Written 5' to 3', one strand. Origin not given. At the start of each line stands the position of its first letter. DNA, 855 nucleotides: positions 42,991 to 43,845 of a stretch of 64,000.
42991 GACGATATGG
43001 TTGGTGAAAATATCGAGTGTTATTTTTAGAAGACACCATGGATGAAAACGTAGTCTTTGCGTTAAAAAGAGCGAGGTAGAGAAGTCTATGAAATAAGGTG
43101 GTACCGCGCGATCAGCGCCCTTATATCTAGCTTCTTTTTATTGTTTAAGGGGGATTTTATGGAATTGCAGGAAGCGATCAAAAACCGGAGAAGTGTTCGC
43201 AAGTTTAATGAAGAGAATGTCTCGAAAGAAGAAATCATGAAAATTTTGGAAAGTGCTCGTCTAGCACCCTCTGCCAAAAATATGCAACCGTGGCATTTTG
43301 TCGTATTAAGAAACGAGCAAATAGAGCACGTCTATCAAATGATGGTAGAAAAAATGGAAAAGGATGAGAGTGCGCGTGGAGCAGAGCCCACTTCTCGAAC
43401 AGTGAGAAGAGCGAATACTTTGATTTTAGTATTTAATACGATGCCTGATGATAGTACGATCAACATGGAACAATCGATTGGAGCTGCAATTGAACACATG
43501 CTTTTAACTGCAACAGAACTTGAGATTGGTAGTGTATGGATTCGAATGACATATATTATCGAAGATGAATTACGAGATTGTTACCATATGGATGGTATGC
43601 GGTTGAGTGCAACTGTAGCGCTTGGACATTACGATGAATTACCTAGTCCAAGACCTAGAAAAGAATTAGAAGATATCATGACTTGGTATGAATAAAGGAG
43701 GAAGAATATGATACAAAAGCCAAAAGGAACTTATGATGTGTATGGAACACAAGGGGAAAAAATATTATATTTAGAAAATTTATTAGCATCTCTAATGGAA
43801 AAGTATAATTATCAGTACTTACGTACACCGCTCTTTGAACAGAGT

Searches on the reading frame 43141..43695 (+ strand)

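Call 11: search_protein_families(library=pfam, proteins=[window:43141-43695:+], max_evalue=1)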
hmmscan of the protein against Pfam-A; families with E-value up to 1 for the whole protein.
window:43141-43695:+ (184 aa): 2 families
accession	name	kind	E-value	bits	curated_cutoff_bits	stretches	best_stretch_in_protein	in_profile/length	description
PF00881.29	Nitroreductase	-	3.8e-29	102.5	23.5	1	13-163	1-167/167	Nitroreductase family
PF14512.11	TM1586_NiRdase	-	6.8e-19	68.8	27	3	28-72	156-199/215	Putative TM nitroreductase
